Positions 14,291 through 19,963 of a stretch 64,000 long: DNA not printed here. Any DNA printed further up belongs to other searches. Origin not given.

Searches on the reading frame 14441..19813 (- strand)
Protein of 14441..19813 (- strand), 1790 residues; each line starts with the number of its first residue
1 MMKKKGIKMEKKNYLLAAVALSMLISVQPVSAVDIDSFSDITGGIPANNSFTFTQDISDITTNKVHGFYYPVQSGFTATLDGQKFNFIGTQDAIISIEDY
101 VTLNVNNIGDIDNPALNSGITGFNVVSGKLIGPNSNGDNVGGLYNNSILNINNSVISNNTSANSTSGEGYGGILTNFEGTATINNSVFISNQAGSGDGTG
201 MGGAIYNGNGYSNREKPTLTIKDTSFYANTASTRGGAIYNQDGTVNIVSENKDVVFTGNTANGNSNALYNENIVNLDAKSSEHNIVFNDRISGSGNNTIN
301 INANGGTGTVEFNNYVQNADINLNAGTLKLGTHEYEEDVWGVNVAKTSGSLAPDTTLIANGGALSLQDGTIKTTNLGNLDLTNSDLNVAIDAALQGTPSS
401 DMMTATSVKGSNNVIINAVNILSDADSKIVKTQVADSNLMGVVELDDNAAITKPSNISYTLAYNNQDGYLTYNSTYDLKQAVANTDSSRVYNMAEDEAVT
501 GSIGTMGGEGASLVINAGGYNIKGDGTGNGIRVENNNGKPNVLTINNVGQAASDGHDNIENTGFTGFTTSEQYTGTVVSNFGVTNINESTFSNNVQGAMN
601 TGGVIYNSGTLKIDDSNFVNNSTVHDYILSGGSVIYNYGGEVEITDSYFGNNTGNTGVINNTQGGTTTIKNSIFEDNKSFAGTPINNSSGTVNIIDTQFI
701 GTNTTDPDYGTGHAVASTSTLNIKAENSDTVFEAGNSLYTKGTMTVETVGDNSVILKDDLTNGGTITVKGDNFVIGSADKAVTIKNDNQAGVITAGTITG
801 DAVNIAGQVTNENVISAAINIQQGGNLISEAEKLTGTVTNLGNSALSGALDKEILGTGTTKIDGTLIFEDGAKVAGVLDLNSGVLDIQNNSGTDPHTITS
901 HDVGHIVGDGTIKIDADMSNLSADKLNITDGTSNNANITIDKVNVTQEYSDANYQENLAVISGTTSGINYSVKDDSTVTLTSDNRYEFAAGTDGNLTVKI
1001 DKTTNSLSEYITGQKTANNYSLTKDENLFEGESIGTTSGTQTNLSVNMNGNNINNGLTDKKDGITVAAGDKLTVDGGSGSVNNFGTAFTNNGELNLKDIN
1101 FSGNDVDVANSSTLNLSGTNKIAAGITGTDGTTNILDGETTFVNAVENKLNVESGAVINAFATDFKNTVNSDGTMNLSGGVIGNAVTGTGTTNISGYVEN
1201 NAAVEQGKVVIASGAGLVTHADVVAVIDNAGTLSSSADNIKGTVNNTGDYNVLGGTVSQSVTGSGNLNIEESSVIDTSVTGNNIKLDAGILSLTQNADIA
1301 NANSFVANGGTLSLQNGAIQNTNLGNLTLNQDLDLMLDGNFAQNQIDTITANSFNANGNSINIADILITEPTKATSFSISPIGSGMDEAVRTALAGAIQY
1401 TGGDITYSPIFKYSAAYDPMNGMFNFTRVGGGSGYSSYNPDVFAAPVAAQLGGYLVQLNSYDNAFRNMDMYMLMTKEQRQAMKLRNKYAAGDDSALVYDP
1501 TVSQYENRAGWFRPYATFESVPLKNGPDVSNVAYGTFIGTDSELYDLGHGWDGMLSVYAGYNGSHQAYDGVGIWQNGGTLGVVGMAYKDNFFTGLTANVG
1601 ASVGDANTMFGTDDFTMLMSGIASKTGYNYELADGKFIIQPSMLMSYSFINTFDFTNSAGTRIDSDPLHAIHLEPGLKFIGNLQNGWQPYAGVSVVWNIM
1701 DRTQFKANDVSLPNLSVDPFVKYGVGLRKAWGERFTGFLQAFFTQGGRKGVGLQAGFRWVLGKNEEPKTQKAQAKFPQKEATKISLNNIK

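Call 13: search_protein_families(library=pfam, proteins=[window:14441-19813:-])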
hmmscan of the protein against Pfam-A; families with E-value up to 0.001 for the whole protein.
window:14441-19813:- (1790 aa): 0 families

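Call 18: find_homologous_proteins(query=window:14441-19813:-, max_evalue=1e-10)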
Query window:14441-19813:- (1790 aa): 327 proteins with E <= 1e-10 among 8000 candidates; the best 120 are listed.
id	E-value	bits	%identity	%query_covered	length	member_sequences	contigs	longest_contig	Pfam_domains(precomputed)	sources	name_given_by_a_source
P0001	0.0e+0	3826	100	100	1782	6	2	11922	-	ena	-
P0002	0.0e+0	1631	53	63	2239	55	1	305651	PF02415.24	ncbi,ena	-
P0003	0.0e+0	1621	64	40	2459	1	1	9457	-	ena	-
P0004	0.0e+0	1594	64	37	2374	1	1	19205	PF02415.24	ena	-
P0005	0.0e+0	1459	43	96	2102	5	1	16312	-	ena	-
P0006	0.0e+0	1310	69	36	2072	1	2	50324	-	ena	-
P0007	0.0e+0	1271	75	27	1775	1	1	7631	PF02415.24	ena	-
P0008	0.0e+0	1261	75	27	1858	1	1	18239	PF13229.13,PF02415.24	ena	-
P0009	0.0e+0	1245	75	27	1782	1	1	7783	PF02415.24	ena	-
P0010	0.0e+0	1241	52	49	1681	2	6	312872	-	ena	-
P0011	0.0e+0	1209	46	65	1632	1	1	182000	-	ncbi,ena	-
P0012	0.0e+0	1203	46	65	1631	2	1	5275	-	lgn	-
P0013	0.0e+0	1184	53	49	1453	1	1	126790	-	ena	-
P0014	0.0e+0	1182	51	49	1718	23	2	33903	-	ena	-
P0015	0.0e+0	1173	41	99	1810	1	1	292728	PF13229.13,PF02415.24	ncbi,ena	-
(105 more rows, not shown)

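Call 19: find_encoding_contigs(protein=P0001, flank=10000, max_places=10)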
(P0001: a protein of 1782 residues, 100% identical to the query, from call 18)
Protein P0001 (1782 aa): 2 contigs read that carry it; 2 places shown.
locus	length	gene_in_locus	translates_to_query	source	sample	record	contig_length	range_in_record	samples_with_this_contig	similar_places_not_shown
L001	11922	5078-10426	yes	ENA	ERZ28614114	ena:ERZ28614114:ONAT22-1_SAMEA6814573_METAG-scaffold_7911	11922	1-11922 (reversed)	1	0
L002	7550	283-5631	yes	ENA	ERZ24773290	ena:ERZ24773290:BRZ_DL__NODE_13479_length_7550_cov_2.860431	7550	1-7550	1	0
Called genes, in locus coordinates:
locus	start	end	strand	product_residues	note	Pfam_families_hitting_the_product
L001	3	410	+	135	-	?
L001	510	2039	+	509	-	PF00324:AA_permease, PF13520:AA_permease_2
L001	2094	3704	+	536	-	PF00890:FAD_binding_2, PF02910:Succ_DH_flav_C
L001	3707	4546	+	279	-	PF02749:QRPTase_N, PF01729:QRPTase_C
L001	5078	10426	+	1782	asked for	-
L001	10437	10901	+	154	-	PF03938:OmpH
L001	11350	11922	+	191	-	?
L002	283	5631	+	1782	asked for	-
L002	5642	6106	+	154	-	PF03938:OmpH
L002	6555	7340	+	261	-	PF01012:ETF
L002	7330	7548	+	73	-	?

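Call 38: find_encoding_contigs(protein=P0006, flank=10000, max_places=2)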
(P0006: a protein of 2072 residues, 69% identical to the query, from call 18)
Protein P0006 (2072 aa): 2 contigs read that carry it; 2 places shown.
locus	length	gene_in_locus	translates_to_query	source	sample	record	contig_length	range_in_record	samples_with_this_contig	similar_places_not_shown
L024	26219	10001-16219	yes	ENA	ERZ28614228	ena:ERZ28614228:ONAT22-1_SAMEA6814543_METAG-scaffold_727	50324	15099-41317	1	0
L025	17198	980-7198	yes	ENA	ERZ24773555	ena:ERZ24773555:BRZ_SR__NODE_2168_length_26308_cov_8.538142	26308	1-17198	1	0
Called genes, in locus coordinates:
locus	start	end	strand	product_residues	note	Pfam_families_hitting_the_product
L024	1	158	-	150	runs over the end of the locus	-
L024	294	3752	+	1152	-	PF17757:UvrB_inter, PF02559:CarD_TRCF_RID, PF00270:DEAD, PF04851:ResIII, PF22590:Cas3-like_C_2 (faint), PF00271:Helicase_C, PF03461:TRCF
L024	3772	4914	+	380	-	PF13623:SurA_N_2, PF13624:SurA_N_3, PF09312:SurA_N, PF13145:Rotamase_2, PF13616:Rotamase_3, PF00639:Rotamase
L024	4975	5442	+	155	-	PF01467:CTP_transf_like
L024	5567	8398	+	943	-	PF00133:tRNA-synt_1, PF01921:tRNA-synt_1f (faint), PF09334:tRNA-synt_1g, PF13603:tRNA-synt_1_2 (weak), PF09334:tRNA-synt_1g (weak), PF01406:tRNA-synt_1e, PF08264:Anticodon_1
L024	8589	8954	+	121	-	-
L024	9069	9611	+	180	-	PF00589:Phage_integrase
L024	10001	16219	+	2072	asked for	-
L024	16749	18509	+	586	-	PF02518:HATPase_c, PF13589:HATPase_c_3, PF01119:DNA_mis_repair, PF08676:MutL_C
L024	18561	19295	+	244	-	PF02405:MlaE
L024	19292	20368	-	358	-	PF00437:T2SSE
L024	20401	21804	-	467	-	PF00324:AA_permease, PF13520:AA_permease_2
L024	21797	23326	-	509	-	PF01235:Na_Ala_symp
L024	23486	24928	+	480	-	-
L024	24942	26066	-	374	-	PF06750:A24_N_bact, PF01478:Peptidase_A24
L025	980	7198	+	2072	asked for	-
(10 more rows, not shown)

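Call 39: find_encoding_contigs(protein=P0008, flank=10000, max_places=2)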
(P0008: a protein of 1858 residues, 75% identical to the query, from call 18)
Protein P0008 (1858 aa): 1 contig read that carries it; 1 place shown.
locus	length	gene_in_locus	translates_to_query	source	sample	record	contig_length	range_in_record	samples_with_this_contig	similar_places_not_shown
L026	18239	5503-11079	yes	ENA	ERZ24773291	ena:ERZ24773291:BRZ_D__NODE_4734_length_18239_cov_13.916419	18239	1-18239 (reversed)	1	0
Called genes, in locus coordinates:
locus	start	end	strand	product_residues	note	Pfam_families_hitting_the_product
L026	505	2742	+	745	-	PF00665:rve (faint), PF09299:Mu-transpos_C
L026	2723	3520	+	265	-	PF00004:AAA (faint), PF05621:TniB, PF13401:AAA_22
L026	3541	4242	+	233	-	-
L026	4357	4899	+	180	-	PF00589:Phage_integrase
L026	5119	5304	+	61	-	-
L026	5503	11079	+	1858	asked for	PF02415:Chlam_PMP (faint), PF13229:Beta_helix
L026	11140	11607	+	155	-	PF03938:OmpH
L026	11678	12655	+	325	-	PF11288:DUF3089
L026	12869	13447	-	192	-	-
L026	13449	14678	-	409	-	PF13401:AAA_22 (weak)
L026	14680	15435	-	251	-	-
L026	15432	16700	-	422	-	PF01555:N6_N4_Mtase (weak)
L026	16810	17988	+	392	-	PF02086:MethyltransfD12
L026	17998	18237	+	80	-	?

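Call 40: find_encoding_contigs(protein=P0004, flank=10000, max_places=2)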
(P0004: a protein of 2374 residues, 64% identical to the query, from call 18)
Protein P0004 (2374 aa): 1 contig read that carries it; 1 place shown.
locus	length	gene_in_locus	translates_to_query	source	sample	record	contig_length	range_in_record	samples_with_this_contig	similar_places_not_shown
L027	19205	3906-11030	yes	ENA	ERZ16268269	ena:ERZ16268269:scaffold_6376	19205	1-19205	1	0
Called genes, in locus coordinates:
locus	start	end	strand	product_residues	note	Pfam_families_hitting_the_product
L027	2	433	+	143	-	?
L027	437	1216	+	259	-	PF05621:TniB, PF00004:AAA (faint), PF13401:AAA_22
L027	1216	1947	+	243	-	-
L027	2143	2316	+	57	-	-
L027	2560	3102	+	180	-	PF00589:Phage_integrase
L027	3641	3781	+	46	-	-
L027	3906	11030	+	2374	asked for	PF02415:Chlam_PMP (faint)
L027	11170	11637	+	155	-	PF28264:C3orf49 (weak), PF03938:OmpH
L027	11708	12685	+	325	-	PF11288:DUF3089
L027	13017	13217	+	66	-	-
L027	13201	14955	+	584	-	PF00665:rve (faint), PF09299:Mu-transpos_C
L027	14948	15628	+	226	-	PF05621:TniB (faint), PF13401:AAA_22, PF00004:AAA (weak)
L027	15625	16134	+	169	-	PF13102:Phage_int_SAM_5 (weak), PF14659:Phage_int_SAM_3, PF22022:Phage_int_M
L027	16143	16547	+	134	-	PF06056:Terminase_5 (weak)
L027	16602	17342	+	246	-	PF09509:Hypoth_Ymh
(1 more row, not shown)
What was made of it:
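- On Inverton (the neighbouring switch): Relatives carry a 180-aa tyrosine recombinase beside their switches (calls 38-40).
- In relatives, PMP-OmpH modules lie next to Tn7-like transposition genes, so such modules do move (calls 39, 40). Related PMP-like modules are accompanied by a small (180-aa) tyrosine recombinase (calls 38-40).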
